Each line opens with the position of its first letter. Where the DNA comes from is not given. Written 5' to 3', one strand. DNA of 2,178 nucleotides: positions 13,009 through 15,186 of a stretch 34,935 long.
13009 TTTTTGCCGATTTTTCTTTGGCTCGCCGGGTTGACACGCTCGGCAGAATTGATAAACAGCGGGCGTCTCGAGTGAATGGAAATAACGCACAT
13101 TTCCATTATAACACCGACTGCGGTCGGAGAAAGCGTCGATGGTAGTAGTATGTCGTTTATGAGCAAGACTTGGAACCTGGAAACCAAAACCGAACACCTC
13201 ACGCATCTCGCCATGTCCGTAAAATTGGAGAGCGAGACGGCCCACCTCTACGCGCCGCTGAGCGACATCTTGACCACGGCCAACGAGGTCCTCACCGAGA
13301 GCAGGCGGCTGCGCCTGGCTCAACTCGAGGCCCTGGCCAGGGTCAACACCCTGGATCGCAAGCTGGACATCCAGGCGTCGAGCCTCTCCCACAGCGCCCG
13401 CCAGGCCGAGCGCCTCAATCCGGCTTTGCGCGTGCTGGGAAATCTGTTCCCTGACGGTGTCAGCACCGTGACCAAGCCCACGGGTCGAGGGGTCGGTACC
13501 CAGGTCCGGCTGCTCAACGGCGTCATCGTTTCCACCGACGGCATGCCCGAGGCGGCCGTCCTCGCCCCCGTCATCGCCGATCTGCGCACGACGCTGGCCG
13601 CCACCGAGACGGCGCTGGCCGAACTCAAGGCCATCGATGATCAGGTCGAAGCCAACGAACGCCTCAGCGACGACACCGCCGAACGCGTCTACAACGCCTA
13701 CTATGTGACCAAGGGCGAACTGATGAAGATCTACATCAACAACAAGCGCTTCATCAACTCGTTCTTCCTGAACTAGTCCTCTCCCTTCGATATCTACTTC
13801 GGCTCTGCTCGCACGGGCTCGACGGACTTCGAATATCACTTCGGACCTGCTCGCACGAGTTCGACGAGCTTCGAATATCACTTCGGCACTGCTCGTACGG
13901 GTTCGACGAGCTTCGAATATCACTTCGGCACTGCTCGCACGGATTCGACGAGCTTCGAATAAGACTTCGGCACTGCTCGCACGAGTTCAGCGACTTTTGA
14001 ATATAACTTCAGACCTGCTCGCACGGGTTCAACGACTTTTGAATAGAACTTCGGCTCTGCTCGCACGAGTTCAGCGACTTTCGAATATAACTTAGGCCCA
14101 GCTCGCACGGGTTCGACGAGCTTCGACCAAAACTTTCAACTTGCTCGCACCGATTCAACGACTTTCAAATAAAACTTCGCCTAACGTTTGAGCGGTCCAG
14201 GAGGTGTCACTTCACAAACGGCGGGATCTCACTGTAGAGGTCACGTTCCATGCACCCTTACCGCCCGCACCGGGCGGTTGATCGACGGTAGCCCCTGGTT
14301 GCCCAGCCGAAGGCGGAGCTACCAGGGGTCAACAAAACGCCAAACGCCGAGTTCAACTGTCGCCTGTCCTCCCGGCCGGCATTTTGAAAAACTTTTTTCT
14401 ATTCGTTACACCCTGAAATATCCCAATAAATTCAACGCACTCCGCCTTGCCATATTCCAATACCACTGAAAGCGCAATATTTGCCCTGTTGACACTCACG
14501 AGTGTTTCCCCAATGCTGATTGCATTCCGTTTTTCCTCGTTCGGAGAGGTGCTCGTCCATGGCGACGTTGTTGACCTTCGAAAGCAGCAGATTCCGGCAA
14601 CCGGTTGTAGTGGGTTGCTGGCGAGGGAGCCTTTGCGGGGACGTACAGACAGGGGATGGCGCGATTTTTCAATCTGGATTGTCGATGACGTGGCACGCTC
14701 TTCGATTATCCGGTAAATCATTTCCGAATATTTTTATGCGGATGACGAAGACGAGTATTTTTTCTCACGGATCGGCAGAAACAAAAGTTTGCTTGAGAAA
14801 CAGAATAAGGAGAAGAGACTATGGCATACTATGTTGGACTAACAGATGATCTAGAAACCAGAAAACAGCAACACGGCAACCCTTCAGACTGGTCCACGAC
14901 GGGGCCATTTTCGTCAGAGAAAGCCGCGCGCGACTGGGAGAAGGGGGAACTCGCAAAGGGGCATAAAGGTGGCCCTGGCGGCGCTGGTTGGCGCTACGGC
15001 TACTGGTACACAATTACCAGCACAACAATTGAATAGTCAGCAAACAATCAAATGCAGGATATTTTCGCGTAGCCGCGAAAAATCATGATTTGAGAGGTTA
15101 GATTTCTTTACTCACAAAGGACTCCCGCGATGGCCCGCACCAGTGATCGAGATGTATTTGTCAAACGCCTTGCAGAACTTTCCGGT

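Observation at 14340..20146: Three copies of a ~450-bp conserved non-coding element, each heading a different TIR / SLATT / TIR-like+HEPN cassette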

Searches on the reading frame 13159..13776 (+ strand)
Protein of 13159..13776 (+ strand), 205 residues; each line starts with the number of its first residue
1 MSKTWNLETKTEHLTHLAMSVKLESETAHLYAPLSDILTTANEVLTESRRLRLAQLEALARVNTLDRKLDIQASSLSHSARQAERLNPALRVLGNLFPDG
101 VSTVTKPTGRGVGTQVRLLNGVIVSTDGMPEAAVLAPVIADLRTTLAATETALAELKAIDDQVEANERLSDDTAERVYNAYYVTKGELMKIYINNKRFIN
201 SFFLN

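Call 32: find_homologous_proteins(query=window:13159-13773:+, max_evalue=0.001)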
Query window:13159-13773:+ (205 aa): 11 proteins with E <= 0.001 among 937 candidates.
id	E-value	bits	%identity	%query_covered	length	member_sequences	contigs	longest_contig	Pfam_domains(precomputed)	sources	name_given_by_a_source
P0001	5.6e-122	422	98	100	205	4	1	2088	-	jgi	jgi:hypothetical protein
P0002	3.6e-99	348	80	100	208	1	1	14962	-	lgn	-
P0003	2.0e-98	345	79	100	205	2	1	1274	-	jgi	jgi:hypothetical protein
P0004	4.0e-98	344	78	100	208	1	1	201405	-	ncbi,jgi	-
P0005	7.2e-98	343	78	100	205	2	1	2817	-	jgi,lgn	-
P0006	1.4e-97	342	77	100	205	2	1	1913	-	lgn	-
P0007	3.8e-95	335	75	100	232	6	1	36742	-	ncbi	-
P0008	5.4e-94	331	74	100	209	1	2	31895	-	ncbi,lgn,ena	-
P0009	8.9e-89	314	72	100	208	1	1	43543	-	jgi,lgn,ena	-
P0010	9.0e-47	177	73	56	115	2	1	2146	-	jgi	-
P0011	4.0e-44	168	73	56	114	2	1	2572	-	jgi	-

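Call 33: find_encoding_contigs(protein=P0004, flank=10000, max_places=3)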
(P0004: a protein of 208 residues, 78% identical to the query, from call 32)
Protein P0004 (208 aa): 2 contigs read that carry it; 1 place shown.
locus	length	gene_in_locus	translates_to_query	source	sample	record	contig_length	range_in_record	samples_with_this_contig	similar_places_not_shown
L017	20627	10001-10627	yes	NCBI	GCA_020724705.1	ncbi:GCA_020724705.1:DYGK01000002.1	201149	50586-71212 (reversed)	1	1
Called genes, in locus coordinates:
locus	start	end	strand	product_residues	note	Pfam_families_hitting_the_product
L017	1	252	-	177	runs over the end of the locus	-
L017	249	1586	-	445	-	PF03787:RAMPs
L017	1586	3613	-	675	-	PF03787:RAMPs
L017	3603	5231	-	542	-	PF22335:Cas10-Cmr2_palm2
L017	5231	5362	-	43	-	-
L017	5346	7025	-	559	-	PF00158:Sigma54_activat, PF00004:AAA, PF07728:AAA_5 (weak)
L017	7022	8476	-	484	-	-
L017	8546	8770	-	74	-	-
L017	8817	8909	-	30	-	-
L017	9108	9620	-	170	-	PF19580:Exo_endo_phos_3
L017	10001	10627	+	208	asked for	-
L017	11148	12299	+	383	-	PF01381:HTH_3, PF12844:HTH_19 (faint), PF13560:HTH_31, PF06114:Peptidase_M78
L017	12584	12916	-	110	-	PF05154:TM2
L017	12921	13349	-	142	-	-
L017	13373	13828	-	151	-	PF10825:DUF2752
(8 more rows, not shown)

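Call 34: find_encoding_contigs(protein=P0007, flank=10000, max_places=3)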
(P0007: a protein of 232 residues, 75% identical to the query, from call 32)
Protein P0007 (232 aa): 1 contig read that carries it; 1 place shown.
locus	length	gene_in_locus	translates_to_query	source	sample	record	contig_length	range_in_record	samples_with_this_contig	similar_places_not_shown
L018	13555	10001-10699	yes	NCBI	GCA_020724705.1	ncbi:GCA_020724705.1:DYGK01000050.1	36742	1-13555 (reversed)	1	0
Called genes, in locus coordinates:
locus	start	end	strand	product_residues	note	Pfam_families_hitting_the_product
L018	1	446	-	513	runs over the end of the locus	PF00079:Serpin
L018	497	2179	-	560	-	-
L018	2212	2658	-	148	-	-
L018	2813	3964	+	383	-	PF03781:FGE-sulfatase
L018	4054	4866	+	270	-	-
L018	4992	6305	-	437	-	PF13173:AAA_14, PF13635:DUF4143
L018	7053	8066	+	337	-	PF01694:Rhomboid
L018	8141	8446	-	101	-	-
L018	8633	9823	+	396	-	-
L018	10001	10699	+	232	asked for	-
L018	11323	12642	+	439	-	PF13175:AAA_15 (faint), PF13304:AAA_21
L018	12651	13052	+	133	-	PF13707:RloB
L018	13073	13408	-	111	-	-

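Call 35: find_encoding_contigs(protein=P0008, flank=10000, max_places=3)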
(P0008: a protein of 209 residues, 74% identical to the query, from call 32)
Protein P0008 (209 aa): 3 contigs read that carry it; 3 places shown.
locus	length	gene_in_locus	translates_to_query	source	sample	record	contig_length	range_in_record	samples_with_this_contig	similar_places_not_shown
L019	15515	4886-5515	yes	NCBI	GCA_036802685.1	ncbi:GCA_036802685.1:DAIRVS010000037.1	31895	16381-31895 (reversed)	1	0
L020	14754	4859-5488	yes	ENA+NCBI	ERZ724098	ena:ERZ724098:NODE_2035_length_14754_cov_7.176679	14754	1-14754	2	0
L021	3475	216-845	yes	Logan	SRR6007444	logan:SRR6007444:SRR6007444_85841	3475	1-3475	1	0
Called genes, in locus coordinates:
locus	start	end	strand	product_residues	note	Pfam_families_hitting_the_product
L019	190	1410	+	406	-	PF13173:AAA_14, PF13635:DUF4143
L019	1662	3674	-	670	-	PF23598:LRR_14 (faint), PF12799:LRR_4 (weak)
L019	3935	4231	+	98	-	PF01909:NTP_transf_2, PF18765:Polbeta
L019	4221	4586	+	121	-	PF01934:HepT-like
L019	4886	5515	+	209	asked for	-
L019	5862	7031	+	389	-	PF14267:DUF4357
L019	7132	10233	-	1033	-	PF04313:HSDR_N, PF04851:ResIII, PF18766:SWI2_SNF2, PF22679:T1R_D3-like (weak)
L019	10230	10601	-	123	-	-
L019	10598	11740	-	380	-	-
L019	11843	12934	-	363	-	PF14088:DUF4268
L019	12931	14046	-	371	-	PF01420:Methylase_S (weak)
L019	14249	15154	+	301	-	-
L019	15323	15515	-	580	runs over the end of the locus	PF12161:HsdM_N, PF02384:N6_Mtase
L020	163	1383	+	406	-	PF13173:AAA_14, PF13635:DUF4143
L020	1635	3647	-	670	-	PF23598:LRR_14 (faint), PF12799:LRR_4 (weak)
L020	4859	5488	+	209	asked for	-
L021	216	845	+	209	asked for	-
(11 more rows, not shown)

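Call 36: find_encoding_contigs(protein=P0009, flank=10000, max_places=3)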
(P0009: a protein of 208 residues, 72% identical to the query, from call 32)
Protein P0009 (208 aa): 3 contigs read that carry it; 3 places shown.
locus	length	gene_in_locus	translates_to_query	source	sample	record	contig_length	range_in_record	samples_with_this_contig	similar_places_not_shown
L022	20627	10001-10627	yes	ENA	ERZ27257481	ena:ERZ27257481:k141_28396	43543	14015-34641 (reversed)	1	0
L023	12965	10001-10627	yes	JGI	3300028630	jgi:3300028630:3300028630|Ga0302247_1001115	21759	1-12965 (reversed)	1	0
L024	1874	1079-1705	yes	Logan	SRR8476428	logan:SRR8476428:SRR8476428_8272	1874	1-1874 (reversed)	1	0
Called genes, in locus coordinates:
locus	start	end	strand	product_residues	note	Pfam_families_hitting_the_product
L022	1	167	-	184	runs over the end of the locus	-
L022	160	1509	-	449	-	PF03787:RAMPs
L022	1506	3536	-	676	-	PF03787:RAMPs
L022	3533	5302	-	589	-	PF22335:Cas10-Cmr2_palm2 (weak)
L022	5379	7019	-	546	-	PF00158:Sigma54_activat, PF00004:AAA, PF07728:AAA_5 (faint)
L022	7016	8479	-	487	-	-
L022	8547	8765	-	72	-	-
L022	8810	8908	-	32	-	-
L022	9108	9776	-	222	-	PF19580:Exo_endo_phos_3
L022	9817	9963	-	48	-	-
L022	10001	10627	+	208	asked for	-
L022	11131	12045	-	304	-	PF08843:AbiEii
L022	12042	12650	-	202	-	PF13338:AbiEi_4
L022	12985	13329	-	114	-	PF05154:TM2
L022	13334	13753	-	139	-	PF13240:Zn_Ribbon_1 (faint)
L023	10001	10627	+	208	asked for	-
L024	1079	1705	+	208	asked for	-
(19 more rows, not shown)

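Call 37: find_encoding_contigs(protein=P0002, flank=10000, max_places=3)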
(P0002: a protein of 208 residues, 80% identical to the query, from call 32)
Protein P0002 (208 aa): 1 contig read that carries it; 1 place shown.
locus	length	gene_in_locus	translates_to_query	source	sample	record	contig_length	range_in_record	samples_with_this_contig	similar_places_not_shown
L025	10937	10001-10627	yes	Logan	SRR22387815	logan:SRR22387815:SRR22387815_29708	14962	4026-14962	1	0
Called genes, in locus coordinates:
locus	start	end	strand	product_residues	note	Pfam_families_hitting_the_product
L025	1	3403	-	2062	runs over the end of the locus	PF13191:AAA_16 (faint), PF23310:TPR_27 (faint), PF08238:Sel1 (faint)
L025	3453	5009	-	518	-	-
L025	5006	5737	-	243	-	-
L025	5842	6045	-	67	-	-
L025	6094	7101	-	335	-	-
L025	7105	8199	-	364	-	-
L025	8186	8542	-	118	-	-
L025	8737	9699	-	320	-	PF03372:Exo_endo_phos (weak), PF19580:Exo_endo_phos_3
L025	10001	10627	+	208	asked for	-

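Call 42: search_protein_families(library=padloc, proteins=[window:13159-13776:+], max_evalue=0.01)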
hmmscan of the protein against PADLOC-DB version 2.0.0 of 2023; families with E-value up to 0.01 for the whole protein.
window:13159-13776:+ (205 aa): 0 families

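Call 43: search_protein_families(library=ncbifam, proteins=[window:13159-13776:+], max_evalue=0.01)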
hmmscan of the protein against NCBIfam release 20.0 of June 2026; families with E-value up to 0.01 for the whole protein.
window:13159-13776:+ (205 aa): 0 families

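Call 87: predict_structure(alignment_id=A6)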
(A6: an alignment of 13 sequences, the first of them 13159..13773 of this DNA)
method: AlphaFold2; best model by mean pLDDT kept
length: 205 residues; sequences in the alignment: 13
mean_pLDDT: 83.8   pTM: 0.68
mean pLDDT of the five models: 83.8, 83.6, 80.9, 80.6, 80.6
residues with pLDDT >= 90: 103; 70-90: 70; 50-70: 16; < 50: 16
segments of 3 or more residues with pLDDT < 50: 1-3, 98-109
pLDDT, mean of each block of 10 residues (from residue 1): 72 93 89 95 96 94 89 85 81 60 44 80 82 85 92 94 94 94 92 77 55
secondary structure, 60 per line:
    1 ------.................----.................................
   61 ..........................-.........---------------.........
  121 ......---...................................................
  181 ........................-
elements in order: H7-23 H28-86 H88-96 H112-126 H130-204

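Call 91: fold_search(model_id=the predicted structure, library=pdb)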
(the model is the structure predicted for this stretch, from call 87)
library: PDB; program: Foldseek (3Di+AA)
matches with E <= 10: 666; with E <= 0.001: 0
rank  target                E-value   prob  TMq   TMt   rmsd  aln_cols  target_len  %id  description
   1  4e40                  3.8e-02  0.99  0.45  0.39  10.5       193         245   11  The haptoglobin-hemoglobin receptor of Trypanosoma congolense (released 2013-01-16)
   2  2v0o_B                8.7e-02  0.69  0.28  0.23  15.8       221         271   14  FCHO2 F-BAR domain (released 2007-06-26)
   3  7udn_B                9.6e-02  0.28  0.20  0.16  26.0       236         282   15  Crystal structure of designed helical repeat protein RPB_PLP1_R6 in alternative conformation 2 (released 2023-03-22)
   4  6ixg_B                1.2e-01  0.30  0.21  0.20  20.4       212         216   16  Crystal structure of native apo SH3BP5 (P41) (released 2019-03-20)
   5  9rn6_A                1.8e-01  0.57  0.33  0.32  31.2       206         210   11  Crystal structure of a protein mimic of SARS-CoV-2 spike's HR1 domain in complex with two nanobodies bound to differen (released 2026-01-21)
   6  9qwr_B                1.9e-01  0.54  0.25  0.29  31.2       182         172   10  MIC60 helical bundle dimer (released 2026-02-25)
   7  2v0o_C                2.1e-01  0.51  0.28  0.23  15.8       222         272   14  FCHO2 F-BAR domain (released 2007-06-26)
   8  6djl_C                2.4e-01  0.25  0.23  0.21  20.2       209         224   15  Crystal structure of the Rab11 GEF SH3BP5 bound to nucleotide free Rab11A (released 2018-09-26)
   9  2yfb_A                2.6e-01  0.82  0.39  0.36   7.5       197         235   15  X-ray structure of McpS ligand binding domain in complex with succinate (released 2012-04-18)
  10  2v0o_A                2.6e-01  0.44  0.28  0.22  15.8       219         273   15  FCHO2 F-BAR domain (released 2007-06-26)
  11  7vg4_D                2.8e-01  0.23  0.23  0.23  25.7       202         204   10  10,5-methenyltetrahydrofolate cyclohydrolase from Methylobacterium extorquens AM1 strain (released 2022-07-06)
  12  6ixf_A                3.0e-01  0.25  0.25  0.24  20.7       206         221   14  Crystal structure of SeMet apo SH3BP5 (P41) (released 2019-03-20)
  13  7vg4_A                3.5e-01  0.23  0.23  0.23  24.0       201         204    8  10,5-methenyltetrahydrofolate cyclohydrolase from Methylobacterium extorquens AM1 strain (released 2022-07-06)
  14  6ixg_A                3.5e-01  0.15  0.19  0.18  20.1       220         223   14  Crystal structure of native apo SH3BP5 (P41) (released 2019-03-20)
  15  3odo_A                3.7e-01  0.15  0.18  0.11  27.9       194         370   13  Crystal Structure of the DH/PH Domains of p115-RhoGEF (released 2011-01-05)
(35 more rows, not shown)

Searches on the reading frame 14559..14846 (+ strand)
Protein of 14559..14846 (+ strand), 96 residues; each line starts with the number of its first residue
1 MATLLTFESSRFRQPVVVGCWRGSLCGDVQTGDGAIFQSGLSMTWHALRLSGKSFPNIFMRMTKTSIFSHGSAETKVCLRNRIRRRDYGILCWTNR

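Call 67: find_homologous_proteins(query=A3, max_evalue=0.01)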
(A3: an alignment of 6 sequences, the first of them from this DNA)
Query A3 (6 sequences) (96 aa, profile of the alignment): 2 proteins with E <= 0.01 among 101 candidates.
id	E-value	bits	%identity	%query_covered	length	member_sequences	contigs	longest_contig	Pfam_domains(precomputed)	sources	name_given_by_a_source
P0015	9.4e-29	117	58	84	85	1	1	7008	-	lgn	-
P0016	3.5e-8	51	62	35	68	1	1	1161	-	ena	-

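Call 68: find_encoding_contigs(protein=P0015, flank=10000, max_places=4)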
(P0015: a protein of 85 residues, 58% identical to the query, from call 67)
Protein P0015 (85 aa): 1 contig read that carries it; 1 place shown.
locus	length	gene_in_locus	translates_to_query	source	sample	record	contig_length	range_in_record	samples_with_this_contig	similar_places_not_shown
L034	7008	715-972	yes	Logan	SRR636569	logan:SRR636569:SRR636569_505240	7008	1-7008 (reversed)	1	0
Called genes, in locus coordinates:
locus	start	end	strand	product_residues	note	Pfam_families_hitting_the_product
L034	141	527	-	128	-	-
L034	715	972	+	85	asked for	-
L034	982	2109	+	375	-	-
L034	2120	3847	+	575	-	PF01935:DUF87, PF10412:TrwB_AAD_bind (weak)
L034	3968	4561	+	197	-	PF28043:KwaA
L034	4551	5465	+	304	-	PF16162:KwaB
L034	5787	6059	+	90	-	-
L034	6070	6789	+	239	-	-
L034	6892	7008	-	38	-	?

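Call 69: find_encoding_contigs(protein=P0016, flank=10000, max_places=4)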
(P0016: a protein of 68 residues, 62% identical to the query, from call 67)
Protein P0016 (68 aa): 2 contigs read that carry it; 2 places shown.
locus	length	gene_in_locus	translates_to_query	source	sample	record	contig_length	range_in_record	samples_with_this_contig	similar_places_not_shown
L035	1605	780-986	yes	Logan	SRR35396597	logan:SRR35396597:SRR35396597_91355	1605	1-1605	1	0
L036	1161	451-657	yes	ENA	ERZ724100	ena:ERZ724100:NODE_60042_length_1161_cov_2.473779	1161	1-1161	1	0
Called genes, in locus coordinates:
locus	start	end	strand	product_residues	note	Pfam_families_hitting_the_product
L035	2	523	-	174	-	?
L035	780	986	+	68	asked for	-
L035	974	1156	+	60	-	-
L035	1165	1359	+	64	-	-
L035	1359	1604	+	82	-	?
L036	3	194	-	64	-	?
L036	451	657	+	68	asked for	-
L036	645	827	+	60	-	-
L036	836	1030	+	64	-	-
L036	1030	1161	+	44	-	?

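Call 73: search_protein_families(library=pfam, proteins=[L034:982-2109:+, L034:2120-3847:+, L034:5787-6059:+, L034:6070-6789:+, L035:974-1156:+, L035:1165-1359:+], max_evalue=0.01)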
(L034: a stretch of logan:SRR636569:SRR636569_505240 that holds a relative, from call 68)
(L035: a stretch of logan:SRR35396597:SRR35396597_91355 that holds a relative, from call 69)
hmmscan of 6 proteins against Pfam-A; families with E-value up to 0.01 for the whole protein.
L034:982-2109:+ (375 aa): 0 families

L034:2120-3847:+ (575 aa): 3 families
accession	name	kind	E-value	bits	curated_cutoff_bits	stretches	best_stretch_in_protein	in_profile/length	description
PF01935.23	DUF87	-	3.4e-33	116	23.2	1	129-404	6-218/220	Helicase HerA, central domain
PF10412.15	TrwB_AAD_bind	-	1.6e-06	27.7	20.5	1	146-206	15-65/387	Type IV secretion-system coupling protein DNA-binding domain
PF01580.24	FtsK_SpoIIIE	-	0.00024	21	24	0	128-168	20-61/221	FtsK/SpoIIIE family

L034:5787-6059:+ (90 aa): 0 families

L034:6070-6789:+ (239 aa): 0 families

L035:974-1156:+ (60 aa): 0 families

L035:1165-1359:+ (64 aa): 0 families

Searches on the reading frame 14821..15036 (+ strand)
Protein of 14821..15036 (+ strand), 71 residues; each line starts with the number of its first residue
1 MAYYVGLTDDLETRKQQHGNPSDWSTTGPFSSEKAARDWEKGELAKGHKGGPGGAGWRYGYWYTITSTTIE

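Call 11: search_protein_families(library=pfam, proteins=[window:14821-15036:+], max_evalue=0.01)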
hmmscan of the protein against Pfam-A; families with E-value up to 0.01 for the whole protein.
window:14821-15036:+ (71 aa): 0 families

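Call 42: search_protein_families(library=padloc, proteins=[window:14821-15036:+], max_evalue=0.01)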
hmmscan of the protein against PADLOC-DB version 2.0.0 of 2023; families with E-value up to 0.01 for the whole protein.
window:14821-15036:+ (71 aa): 0 families

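Call 43: search_protein_families(library=ncbifam, proteins=[window:14821-15036:+], max_evalue=0.01)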
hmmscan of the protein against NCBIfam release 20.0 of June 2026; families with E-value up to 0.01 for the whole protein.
window:14821-15036:+ (71 aa): 0 families
